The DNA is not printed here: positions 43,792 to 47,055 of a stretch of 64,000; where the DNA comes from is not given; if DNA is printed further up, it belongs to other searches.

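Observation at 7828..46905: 39-kb co-directional block of six giant extracellular-protein genes (about 12,600 codons)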

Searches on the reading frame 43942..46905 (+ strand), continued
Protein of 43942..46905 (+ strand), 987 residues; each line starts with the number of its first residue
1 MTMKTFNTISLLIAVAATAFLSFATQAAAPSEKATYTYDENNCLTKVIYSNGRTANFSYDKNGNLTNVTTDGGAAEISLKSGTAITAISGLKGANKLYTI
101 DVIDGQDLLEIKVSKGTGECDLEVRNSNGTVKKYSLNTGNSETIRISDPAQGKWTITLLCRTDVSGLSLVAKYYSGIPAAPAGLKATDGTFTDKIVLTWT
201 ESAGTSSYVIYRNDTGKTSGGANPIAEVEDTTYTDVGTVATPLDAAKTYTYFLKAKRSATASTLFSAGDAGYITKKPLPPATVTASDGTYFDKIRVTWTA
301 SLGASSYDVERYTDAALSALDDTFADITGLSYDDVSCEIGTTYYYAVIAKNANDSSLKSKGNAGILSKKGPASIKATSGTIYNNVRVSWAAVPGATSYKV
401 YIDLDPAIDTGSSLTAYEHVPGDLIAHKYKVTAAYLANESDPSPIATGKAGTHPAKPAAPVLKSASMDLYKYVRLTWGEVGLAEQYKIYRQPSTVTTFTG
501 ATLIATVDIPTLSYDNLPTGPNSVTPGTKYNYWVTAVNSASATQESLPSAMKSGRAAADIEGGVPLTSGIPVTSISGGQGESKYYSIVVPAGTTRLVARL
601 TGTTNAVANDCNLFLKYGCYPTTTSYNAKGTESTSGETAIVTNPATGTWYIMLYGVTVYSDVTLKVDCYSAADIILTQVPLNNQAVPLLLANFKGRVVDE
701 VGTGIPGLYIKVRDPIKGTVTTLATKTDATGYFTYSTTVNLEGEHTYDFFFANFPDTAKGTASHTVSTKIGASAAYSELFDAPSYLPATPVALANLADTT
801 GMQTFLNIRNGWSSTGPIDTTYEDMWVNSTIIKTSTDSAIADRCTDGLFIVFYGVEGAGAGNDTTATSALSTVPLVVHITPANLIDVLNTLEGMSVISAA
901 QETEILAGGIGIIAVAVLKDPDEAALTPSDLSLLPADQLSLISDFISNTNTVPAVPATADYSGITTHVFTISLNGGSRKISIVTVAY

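Call 59: fold_search(model_id=the predicted structure, library=pdb)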
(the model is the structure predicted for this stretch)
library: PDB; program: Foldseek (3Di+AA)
matches with E <= 10: 1975; with E <= 0.001: 492
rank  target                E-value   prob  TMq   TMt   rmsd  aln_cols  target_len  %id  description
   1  8q6t_I                4.8e-21  1.00  0.11  0.11  95.0      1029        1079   11  Helical reconstruction of the relaxed thick filament from FIB milled left ventricular mouse myofibrils (released 2023-11-01)
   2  9fly_A                5.7e-17  1.00  0.13  0.15  77.5       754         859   13  CryoEM structure of the base (4151-5009) in the grappling hook protein A (GhpA) in the bacterium Aureispira sp. CCB-QB (released 2024-10-16)
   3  8v29_B                6.6e-17  1.00  0.17  0.23  30.2       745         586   12  Cryo-EM structure of human type I OSM receptor complex: model for full extracellular assembly (released 2024-11-20)
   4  8v2b_B                8.5e-17  1.00  0.18  0.25  23.0       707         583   11  Cryo-EM structure of mouse type II OSM receptor complex: model for full extracellular assembly (released 2024-11-20)
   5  3t1w                  1.0e-16  1.00  0.18  0.39  15.5       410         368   17  Structure of the four-domain fragment Fn7B89 of oncofetal fibronectin (released 2012-03-21)
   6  8qy6_A                1.1e-16  1.00  0.17  0.24  21.0       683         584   11  Structure of interleukin 6 (gp130 P496L mutant). (released 2024-02-21)
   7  6tpw                  1.9e-16  1.00  0.14  0.31  15.1       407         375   18  Crystal structures of FNIII domain one through four of the human leucocyte common antigen-related protein ( LAR) (released 2020-05-13)
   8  8qy5_A                4.2e-16  1.00  0.17  0.24  21.1       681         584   11  Structure of interleukin 6. (released 2024-02-21)
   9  9ba4_A                6.0e-16  1.00  0.14  0.15  23.1       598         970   13  Full-length cross-linked Contactin 2 (CNTN2) (released 2024-07-17)
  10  6iaa_A                6.6e-16  1.00  0.09  0.10  33.5       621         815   14  hRobo2 ectodomain (released 2019-03-13)
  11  8dh8_A                1.8e-15  1.00  0.12  0.15  46.0       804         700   11  Leptin-bound leptin receptor complex-full ECD (released 2023-04-19)
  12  8odz_D                2.5e-15  1.00  0.12  0.18  20.5       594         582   13  Cryo-EM structure of a pre-dimerized murine IL-12 complete extracellular signaling complex (Class 1). (released 2024-02-07)
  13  4pbx                  2.8e-15  1.00  0.14  0.21  29.9       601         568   14  Crystal structure of the six N-terminal domains of human receptor protein tyrosine phosphatase sigma (released 2014-11-12)
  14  1fnf                  4.2e-15  1.00  0.16  0.33  16.2       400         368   16  FRAGMENT OF HUMAN FIBRONECTIN ENCOMPASSING TYPE-III REPEATS 7 THROUGH 10 (released 1996-01-29)
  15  8d82_A                4.6e-15  1.00  0.17  0.24  22.0       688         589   11  Cryo-EM structure of human IL-6 signaling complex in detergent: model containing full extracellular domains (released 2023-03-29)
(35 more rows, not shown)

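Call 78: find_encoding_contigs(protein=P0002, flank=10000, max_places=2)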
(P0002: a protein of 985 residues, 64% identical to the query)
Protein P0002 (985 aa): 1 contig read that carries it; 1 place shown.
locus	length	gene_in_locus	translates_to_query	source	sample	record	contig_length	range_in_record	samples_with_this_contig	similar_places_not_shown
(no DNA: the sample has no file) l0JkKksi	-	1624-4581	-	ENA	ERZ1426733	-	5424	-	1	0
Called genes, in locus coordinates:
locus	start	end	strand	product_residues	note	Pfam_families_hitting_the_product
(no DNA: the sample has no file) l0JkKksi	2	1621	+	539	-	?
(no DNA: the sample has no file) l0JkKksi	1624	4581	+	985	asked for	PF25023:TEN_YD-shell (weak), PF05593:RHS_repeat, PF04151:PPC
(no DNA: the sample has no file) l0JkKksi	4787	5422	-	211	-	?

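Call 90: find_encoding_contigs(protein=P0015, flank=10000, max_places=1)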
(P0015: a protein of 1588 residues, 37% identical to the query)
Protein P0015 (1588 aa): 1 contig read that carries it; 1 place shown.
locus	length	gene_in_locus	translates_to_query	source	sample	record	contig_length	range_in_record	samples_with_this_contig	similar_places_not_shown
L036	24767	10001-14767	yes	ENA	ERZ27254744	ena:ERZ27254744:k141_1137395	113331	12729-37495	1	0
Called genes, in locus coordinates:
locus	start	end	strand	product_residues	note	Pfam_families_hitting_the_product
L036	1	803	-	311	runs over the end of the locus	PF04055:Radical_SAM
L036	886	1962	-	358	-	PF00266:Aminotran_5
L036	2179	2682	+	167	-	PF16697:Yop-YscD_cpl, PF00498:FHA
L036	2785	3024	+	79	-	PF13183:Fer4_8 (faint), PF17179:Fer4_22 (faint), PF25160:LdpA_Fe-S-bd (faint), PF00037:Fer4 (faint), PF13237:Fer4_10 (weak), PF14697:Fer4_21, PF12838:Fer4_7, PF13187:Fer4_9, +4 more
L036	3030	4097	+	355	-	PF01855:POR_N, PF17147:PFOR_II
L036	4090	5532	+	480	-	PF02775:TPP_enzyme_C, PF01558:POR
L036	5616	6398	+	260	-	PF00977:His_biosynth, PF05690:ThiG (faint), PF03060:NMO (faint), PF01207:Dus (faint)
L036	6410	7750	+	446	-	PF00390:malic, PF03949:Malic_M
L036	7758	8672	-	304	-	PF00005:ABC_tran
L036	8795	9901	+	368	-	PF02811:PHP (weak)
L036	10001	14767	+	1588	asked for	PF13306:LRR_5, PF18998:Flg_new_2, PF18370:RGI_lyase (faint), PF18998:Flg_new_2, PF04151:PPC, PF21910:GH85_C (faint), PF04151:PPC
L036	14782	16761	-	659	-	PF13231:PMT_2 (weak)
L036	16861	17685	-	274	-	-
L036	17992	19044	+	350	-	PF00155:Aminotran_1_2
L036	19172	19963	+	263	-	-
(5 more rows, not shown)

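Call 91: find_encoding_contigs(protein=P0008, flank=10000, max_places=1)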
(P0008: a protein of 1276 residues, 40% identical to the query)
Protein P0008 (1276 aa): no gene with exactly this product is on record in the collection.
